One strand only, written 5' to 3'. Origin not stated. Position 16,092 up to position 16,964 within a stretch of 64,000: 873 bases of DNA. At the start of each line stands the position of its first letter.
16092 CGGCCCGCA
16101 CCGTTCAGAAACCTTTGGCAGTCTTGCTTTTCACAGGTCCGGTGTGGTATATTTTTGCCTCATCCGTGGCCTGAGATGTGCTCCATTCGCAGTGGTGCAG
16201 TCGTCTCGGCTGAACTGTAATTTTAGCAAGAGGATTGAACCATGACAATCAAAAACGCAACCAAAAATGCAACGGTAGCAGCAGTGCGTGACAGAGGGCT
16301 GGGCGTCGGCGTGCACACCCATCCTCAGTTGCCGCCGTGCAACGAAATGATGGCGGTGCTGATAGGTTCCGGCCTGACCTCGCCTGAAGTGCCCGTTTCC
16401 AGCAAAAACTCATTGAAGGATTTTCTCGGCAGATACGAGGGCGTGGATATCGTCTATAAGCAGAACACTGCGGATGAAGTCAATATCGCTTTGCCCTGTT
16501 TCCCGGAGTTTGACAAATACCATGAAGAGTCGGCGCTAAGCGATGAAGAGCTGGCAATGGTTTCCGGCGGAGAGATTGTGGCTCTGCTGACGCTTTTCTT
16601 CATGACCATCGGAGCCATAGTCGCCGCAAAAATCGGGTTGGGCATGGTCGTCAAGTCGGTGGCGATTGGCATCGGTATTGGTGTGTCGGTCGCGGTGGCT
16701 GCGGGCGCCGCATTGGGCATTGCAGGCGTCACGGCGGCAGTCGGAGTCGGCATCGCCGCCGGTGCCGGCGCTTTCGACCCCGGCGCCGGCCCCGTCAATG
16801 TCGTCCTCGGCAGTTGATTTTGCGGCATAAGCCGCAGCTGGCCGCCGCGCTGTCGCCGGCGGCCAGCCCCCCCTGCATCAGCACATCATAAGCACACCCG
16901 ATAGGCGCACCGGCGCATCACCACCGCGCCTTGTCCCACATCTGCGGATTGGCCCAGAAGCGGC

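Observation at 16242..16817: Orphan NHLP-leader / Gly-Gly precursor with an 81-aa Gly-Ala-Val-Ile core, one of four dispersed paralogs (candidate proteusin-like or glycine-zipper toxin family)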

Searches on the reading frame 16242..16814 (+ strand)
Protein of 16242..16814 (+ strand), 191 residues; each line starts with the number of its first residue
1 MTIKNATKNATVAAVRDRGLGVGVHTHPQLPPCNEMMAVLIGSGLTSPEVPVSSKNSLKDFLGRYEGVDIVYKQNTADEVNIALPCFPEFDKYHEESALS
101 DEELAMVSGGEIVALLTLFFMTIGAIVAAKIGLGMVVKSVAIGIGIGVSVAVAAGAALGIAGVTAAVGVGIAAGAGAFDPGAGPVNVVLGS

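Call 7: search_protein_families(library=ncbifam, proteins=[window:16242-16814:+], max_evalue=10)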
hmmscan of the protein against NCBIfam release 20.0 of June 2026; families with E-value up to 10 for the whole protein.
window:16242-16814:+ (191 aa): 2 families
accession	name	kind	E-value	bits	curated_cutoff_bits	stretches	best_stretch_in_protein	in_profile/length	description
NF005424.0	PRK07004.1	equivalog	0.085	11.3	834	1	66-142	179-252/460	replicative DNA helicase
NF046113.1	BLP_Lacticasei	subfamily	0.19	11.7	40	1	94-111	7-24/46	bacteriocin-like peptide, LSEI_2386 family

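Call 8: search_protein_families(library=pfam, proteins=[window:16242-16814:+], max_evalue=10)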
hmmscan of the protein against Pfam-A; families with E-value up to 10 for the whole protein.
window:16242-16814:+ (191 aa): 3 families
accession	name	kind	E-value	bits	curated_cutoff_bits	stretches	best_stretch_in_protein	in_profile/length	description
PF04369.19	Lactococcin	-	0.059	14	23.1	1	99-112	10-23/60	Lactococcin-like family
PF03176.21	MMPL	-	0.33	10.3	20.5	1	98-175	139-216/333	MMPL family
PF17623.7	B277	-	1.4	8.4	27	1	80-153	161-235/277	Domain of unknown function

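Call 12: find_homologous_proteins(query=window:16242-16814:+, max_evalue=0.001)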
Query window:16242-16814:+ (191 aa): 7 proteins with E <= 0.001 among 5660 candidates.
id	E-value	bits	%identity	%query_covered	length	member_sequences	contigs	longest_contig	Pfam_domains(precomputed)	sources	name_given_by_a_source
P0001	1.4e-113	395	99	100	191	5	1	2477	-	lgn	-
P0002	2.5e-42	162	56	65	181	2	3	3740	-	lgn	-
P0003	1.2e-19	89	45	49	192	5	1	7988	-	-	-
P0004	2.4e-15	75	49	40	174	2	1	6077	-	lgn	-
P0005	1.6e-14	72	48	40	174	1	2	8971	-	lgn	-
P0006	5.4e-14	70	38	67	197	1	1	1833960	-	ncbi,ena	-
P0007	5.2e-6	44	45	41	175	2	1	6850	-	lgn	-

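Call 15: find_encoding_contigs(protein=P0006, flank=10000, max_places=4)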
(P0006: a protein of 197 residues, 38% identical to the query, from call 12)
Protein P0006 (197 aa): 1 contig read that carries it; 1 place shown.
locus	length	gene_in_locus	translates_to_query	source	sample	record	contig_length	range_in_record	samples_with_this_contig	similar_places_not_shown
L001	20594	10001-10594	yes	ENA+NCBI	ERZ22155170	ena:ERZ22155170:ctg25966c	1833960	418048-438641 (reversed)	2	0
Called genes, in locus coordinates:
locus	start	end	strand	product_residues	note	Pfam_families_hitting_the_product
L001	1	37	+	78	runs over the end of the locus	PF00830:Ribosomal_L28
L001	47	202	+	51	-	PF00471:Ribosomal_L33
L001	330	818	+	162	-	-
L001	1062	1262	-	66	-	PF01649:Ribosomal_S20p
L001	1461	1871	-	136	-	-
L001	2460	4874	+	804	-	-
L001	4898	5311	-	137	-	PF07963:N_methyl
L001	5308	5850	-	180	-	-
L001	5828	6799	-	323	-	-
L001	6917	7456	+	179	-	PF00132:Hexapep (faint), PF25084:LbH_EIF2B (faint)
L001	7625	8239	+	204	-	-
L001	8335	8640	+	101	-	PF00132:Hexapep (faint), PF25084:LbH_EIF2B (faint)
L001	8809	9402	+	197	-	-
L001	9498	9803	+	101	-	PF00132:Hexapep (faint)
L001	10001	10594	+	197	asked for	-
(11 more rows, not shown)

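Call 25: search_protein_representatives(alignment_id=A2)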
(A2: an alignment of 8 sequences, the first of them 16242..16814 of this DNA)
Query: 8 sequences, 182 profile positions. Proteins with E-value up to 0.001 (for the whole library): 207; up to 1e-10: 66; up to 1e-30: 19. The best 150 are listed.
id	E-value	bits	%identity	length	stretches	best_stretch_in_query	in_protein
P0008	4.2e-61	222.1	-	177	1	12-182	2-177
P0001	6.9e-61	221.4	-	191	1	5-182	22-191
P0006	3.5e-57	209.3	-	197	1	5-181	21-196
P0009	2.6e-53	196.7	-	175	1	10-182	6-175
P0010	7.2e-52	192.0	-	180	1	5-182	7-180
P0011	3.2e-42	160.5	-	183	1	12-143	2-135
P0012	3.6e-41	157.1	-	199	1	7-182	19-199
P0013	5.4e-41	156.5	-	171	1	9-182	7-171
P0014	2.9e-39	150.9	-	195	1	9-182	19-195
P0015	2.6e-38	147.8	-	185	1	9-182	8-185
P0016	7.1e-37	143.1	-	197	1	9-182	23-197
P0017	1.3e-36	142.3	-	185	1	12-181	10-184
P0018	4.9e-35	137.1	-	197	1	4-182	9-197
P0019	7.8e-35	136.4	-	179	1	13-177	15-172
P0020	2.9e-33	131.3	-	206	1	10-182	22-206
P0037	1.7e-19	86.4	-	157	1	24-177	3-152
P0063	1.8e-11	60.3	-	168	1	13-171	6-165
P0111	2.2e-08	50.3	-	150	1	27-164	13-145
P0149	2.4e-06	43.6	-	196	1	8-163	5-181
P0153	3.6e-06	43.0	-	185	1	8-166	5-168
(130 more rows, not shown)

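Call 30: find_homologous_proteins(query=A3, max_evalue=0.00001)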
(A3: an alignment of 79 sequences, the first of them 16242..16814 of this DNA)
Query A3 (79 sequences) (191 aa, profile of the alignment): 15 proteins with E <= 0.00001 among 8000 candidates.
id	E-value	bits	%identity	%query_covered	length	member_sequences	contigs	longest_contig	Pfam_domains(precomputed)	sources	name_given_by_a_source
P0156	1.3e-38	150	37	53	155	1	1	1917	-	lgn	-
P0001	1.3e-36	144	99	100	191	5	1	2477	-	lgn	-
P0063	7.4e-36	141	33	60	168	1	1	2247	-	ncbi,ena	-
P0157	5.5e-34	135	26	20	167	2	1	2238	-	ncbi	-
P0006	9.3e-33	131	38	67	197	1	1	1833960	-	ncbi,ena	-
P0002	3.4e-32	129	56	65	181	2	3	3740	-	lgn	-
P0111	4.8e-29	119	26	20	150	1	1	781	-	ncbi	-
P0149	1.1e-24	105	50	10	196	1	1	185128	-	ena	-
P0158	4.3e-24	103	30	53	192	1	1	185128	-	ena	-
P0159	1.4e-21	95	-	-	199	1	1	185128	-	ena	-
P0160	7.1e-21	92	28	53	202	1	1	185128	-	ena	-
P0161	4.1e-20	90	29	52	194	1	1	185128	-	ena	-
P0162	1.0e-18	85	37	14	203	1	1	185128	-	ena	-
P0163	3.2e-18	84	29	52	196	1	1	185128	-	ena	-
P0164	2.4e-15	74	27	54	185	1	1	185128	-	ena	-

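Call 32: find_encoding_contigs(protein=P0149, flank=10000, max_places=3)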
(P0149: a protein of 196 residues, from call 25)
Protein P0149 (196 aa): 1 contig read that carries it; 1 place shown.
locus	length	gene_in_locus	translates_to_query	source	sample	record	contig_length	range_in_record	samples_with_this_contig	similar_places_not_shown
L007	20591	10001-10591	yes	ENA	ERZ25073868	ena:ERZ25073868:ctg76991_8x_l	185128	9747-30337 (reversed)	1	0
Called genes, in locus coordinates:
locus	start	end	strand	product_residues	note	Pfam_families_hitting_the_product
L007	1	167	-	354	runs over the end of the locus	PF00296:Bac_luciferase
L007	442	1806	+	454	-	PF00753:Lactamase_B, PF14863:Alkyl_sulf_dimr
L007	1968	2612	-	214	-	PF00043:GST_C (faint)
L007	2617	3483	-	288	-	PF00106:adh_short, PF01370:Epimerase, PF08659:KR, PF13561:adh_short_C2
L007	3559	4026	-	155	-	PF01243:PNPOx_N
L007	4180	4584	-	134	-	PF01243:PNPOx_N (weak)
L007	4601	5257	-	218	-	-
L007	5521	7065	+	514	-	PF00171:Aldedh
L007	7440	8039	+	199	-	-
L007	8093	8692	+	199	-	-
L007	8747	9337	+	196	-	-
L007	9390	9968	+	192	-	-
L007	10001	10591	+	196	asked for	-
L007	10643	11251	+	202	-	-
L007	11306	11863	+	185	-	-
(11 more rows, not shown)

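Call 37: find_encoding_contigs(protein=P0037, flank=10000, max_places=3)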
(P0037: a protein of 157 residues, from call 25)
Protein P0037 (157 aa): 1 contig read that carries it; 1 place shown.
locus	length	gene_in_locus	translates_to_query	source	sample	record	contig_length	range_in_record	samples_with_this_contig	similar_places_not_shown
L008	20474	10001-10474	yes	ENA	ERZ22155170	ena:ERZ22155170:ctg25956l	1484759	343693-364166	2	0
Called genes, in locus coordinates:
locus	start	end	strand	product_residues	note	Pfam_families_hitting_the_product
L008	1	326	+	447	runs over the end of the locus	PF05697:Trigger_N, PF05698:Trigger_C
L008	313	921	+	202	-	PF00574:CLP_protease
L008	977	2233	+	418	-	PF06689:zf-C4_ClpX, PF00493:MCM (weak), PF05496:RuvB_N (weak), PF01078:Mg_chelatase (faint), PF07724:AAA_2, PF00004:AAA, PF07728:AAA_5 (weak), PF10431:ClpB_D2-small, +1 more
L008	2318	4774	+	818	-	PF02190:LON_substr_bdg, PF08298:AAA_PrkA (faint), PF07728:AAA_5 (weak), PF00004:AAA, PF22667:Lon_lid, PF05362:Lon_C, PF13541:ChlI (weak)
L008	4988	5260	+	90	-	PF00216:Bac_DNA_binding, PF18291:HU-HIG (weak)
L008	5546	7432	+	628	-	PF13623:SurA_N_2, PF13624:SurA_N_3, PF13145:Rotamase_2, PF13616:Rotamase_3, PF00639:Rotamase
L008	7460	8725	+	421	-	PF00375:SDF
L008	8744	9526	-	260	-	PF00106:adh_short, PF13561:adh_short_C2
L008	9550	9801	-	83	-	-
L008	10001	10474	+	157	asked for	-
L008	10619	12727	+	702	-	PF00496:SBP_bac_5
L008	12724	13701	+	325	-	PF19300:BPD_transp_1_N (weak), PF00528:BPD_transp_1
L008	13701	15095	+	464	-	PF00528:BPD_transp_1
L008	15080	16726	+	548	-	PF13191:AAA_16 (faint), PF00005:ABC_tran, PF01078:Mg_chelatase (faint), PF02463:SMC_N (faint), PF13401:AAA_22 (faint), PF13555:AAA_29 (faint), PF20720:nSTAND3 (faint), PF00005:ABC_tran, +2 more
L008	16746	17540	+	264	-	PF08241:Methyltransf_11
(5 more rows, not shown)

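Call 40: find_related_loci(query=A2, collection=genome_contigs, flank=10000)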
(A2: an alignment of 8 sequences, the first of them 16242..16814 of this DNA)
Query A2 (191 aa) in genome_contigs; peptide patterns used: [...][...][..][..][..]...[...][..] (x = any residue, [..] = any of these).
26 stretches matched a pattern; 5 encode a relative of the query (tblastn E <= 1e-3); 5 distinct loci.
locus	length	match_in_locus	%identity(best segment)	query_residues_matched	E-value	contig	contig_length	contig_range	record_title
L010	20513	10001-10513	37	20-191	7e-27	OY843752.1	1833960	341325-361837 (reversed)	MAG: uncultured candidatus Porisulfidus sp. isolate e629978e-7072-48df-9c22-0ee86b3b6d73 genome assembly, chromosome: 1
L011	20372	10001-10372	37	24-146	2e-21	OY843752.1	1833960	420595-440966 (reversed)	MAG: uncultured candidatus Porisulfidus sp. isolate e629978e-7072-48df-9c22-0ee86b3b6d73 genome assembly, chromosome: 1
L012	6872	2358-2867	35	15-179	1e-20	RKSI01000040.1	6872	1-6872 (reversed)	MAG: Gammaproteobacteria bacterium isolate PNGst_S_binSS2 scaffold_347, whole genome shotgun sequence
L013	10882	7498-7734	43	30-110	7e-20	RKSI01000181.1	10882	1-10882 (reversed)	MAG: Gammaproteobacteria bacterium isolate PNGst_S_binSS2 scaffold_91, whole genome shotgun sequence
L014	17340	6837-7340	40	20-185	1e-26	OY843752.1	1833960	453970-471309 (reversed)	MAG: uncultured candidatus Porisulfidus sp. isolate e629978e-7072-48df-9c22-0ee86b3b6d73 genome assembly, chromosome: 1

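Call 52: search_protein_families(library=ncbifam, alignment_id=A3, max_evalue=0.01)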
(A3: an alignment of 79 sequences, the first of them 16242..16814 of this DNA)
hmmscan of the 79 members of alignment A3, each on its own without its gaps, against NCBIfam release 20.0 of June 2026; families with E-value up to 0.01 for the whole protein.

A. member 1, window:16242-16814:+ (191 aa): 0 families

B. families by the number of members that match (of 79 scanned): 14 families
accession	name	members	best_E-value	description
TIGR03793.1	leader_NHLP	44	2.1e-12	NHLP leader peptide family RiPP precursor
TIGR01323.1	nitrile_alph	4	2.1e-05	nitrile hydratase subunit alpha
TIGR03949.1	bact_IIb_cerein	4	0.00011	class IIb bacteriocin, lactobin A/cerein 7B family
NF038399.1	NH_RiPP_Os17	3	0.001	Os1348 family NHLP clan protein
NF040679.1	halocin_of_epi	2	0.0019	halocin C8 precursor-like protein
TIGR01847.1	bacteriocin_sig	2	0.0066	bacteriocin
TIGR04509.1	mod_pep_NH_fam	1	0.00071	NHLP-related RiPP peptide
TIGR01478.1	STEVOR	1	0.0025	STEVOR family variant surface protein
NF053827.1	RNA5-3helPhoH2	1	0.0029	RNA 5'-3' helicase PhoH2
NF035925.1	Geo26A_fam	1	0.0035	geobacillin-26 family protein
NF051447.1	HblD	1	0.0043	hemolysin BL lytic component L1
NF038035.1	lactGalph_entA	1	0.0058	lactococcin G-alpha/enterocin 1071A family bacteriocin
NF038175.1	IniB_NTERM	1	0.0058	IniB N-terminal domain-containing protein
TIGR00033.1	aroC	1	0.0094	chorismate synthase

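Call 54: predict_structure(alignment_id=A2)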
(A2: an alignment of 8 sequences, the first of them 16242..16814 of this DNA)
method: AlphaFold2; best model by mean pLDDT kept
length: 191 residues; sequences in the alignment: 8
mean_pLDDT: 36.3   pTM: 0.24
mean pLDDT of the five models: 36.3, 34.6, 33.4, 32.8, 32.3
residues with pLDDT >= 90: 0; 70-90: 0; 50-70: 0; < 50: 191
segments of 3 or more residues with pLDDT < 50: 1-191
pLDDT, mean of each block of 10 residues (from residue 1): 37 39 31 37 40 45 36 31 35 43 37 38 39 34 31 30 37 39 32 25
secondary structure, 60 per line:
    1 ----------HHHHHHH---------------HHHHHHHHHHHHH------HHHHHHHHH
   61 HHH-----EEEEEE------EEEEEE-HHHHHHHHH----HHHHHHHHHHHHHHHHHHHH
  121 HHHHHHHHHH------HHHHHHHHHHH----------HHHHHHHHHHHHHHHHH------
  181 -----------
elements in order: H11-17 H33-45 H52-63 E69-74 E81-86 H88-96 H101-130 H137-147 H158-174

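Call 74: find_related_loci(query=A5, collection=metagenome_contigs, flank=10000)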
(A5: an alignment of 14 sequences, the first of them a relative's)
Query A5 (155 aa) in metagenome_contigs; peptide patterns used: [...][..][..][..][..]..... (x = any residue, [..] = any of these).
48 stretches matched a pattern; 1 encode a relative of the query (tblastn E <= 1e-3); 1 distinct loci.
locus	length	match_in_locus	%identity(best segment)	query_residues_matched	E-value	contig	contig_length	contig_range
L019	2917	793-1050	33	1-88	2e-16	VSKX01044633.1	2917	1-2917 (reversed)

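Call 76: find_encoding_contigs(protein=P0153, flank=10000, max_places=3)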
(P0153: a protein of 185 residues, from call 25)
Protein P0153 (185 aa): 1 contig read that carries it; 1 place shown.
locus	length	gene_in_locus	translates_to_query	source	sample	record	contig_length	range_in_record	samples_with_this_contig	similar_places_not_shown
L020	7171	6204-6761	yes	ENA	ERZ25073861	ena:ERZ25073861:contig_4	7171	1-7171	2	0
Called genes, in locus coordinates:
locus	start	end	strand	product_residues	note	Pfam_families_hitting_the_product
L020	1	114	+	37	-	?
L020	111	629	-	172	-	PF01066:CDP-OH_P_transf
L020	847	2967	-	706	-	PF00270:DEAD, PF04851:ResIII, PF22590:Cas3-like_C_2 (faint), PF00271:Helicase_C, PF19833:RecG_dom3_C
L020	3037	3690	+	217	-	PF01370:Epimerase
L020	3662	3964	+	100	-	-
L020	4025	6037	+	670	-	PF02518:HATPase_c, PF13589:HATPase_c_3, PF00183:HSP90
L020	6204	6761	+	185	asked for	-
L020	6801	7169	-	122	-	?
